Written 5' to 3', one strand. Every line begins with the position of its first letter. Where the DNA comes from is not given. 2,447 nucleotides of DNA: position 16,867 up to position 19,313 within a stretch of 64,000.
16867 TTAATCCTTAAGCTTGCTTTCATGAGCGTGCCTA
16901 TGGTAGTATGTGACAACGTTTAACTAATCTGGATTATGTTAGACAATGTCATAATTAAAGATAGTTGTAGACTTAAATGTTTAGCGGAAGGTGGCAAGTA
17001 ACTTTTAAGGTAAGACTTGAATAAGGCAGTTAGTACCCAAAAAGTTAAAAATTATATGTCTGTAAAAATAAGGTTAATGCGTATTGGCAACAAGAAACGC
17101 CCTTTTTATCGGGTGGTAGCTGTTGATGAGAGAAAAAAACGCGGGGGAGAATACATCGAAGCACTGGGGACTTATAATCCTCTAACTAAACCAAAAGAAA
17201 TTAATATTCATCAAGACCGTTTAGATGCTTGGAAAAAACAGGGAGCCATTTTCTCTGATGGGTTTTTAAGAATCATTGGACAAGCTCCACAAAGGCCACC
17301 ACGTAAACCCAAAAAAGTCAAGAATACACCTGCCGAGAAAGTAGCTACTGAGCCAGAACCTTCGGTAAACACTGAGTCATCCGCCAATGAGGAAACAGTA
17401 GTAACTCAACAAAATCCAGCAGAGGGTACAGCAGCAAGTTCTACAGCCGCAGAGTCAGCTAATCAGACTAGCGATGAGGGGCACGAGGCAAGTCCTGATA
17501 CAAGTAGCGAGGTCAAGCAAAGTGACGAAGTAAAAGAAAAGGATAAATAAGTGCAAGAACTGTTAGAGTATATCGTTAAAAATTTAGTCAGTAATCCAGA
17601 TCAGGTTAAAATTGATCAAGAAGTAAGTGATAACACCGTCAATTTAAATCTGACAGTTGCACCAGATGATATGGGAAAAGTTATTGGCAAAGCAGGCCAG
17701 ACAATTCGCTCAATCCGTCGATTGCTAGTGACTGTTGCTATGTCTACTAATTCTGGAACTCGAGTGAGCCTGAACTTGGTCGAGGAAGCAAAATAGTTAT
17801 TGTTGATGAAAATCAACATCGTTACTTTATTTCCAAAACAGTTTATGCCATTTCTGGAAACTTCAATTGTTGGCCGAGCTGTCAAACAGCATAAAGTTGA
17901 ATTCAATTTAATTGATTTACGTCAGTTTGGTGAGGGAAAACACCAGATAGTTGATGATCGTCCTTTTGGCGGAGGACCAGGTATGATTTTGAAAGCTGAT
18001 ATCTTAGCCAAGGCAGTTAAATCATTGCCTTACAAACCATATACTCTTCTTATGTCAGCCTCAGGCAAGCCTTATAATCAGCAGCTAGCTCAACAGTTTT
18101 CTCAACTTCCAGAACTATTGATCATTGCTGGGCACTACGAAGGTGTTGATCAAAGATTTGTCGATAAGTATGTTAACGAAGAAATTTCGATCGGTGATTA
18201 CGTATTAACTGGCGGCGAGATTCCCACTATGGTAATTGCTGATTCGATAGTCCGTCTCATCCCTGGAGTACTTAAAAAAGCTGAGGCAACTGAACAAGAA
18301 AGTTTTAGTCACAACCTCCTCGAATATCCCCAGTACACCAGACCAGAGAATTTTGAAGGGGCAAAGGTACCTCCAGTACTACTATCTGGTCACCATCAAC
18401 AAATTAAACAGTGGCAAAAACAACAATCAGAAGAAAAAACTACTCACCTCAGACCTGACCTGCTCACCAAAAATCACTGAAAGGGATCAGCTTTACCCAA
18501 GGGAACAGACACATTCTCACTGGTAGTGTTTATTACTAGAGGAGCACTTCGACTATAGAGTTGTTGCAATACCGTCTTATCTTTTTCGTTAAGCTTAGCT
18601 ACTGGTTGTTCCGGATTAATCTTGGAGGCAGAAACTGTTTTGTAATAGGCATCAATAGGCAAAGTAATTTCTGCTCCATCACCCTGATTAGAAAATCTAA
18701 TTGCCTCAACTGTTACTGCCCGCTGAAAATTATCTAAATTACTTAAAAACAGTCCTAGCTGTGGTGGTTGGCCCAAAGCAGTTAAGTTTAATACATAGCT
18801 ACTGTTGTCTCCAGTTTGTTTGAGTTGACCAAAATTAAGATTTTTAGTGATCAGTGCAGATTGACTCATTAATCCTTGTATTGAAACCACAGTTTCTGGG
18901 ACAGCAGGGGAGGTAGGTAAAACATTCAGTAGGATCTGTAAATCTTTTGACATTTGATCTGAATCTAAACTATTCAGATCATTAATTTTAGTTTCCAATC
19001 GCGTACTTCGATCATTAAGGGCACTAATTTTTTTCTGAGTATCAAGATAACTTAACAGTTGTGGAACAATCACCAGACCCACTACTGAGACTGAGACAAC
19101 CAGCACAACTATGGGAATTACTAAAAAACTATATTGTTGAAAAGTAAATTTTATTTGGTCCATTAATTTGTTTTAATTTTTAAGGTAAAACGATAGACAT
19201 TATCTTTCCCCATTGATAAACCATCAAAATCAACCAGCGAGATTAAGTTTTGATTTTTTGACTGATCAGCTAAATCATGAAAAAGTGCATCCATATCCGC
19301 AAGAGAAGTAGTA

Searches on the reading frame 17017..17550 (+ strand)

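Call 37: search_protein_families(library=pfam, proteins=[window:17017-17550:+], max_evalue=0.00001)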
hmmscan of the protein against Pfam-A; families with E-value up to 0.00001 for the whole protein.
window:17017-17550:+ (177 aa): 1 family
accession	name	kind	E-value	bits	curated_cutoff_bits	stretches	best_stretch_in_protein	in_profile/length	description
PF00886.24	Ribosomal_S16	-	9.1e-21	74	27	1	22-79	1-61/62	Ribosomal protein S16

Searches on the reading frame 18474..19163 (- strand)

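Call 37: search_protein_families(library=pfam, proteins=[window:18474-19163:-], max_evalue=0.00001)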
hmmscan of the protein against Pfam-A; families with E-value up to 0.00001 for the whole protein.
window:18474-19163:- (229 aa): 1 family
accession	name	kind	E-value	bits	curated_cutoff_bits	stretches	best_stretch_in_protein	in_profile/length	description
PF04350.18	PilO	-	2.2e-08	34.8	22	1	43-176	5-140/145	Pilus assembly protein, PilO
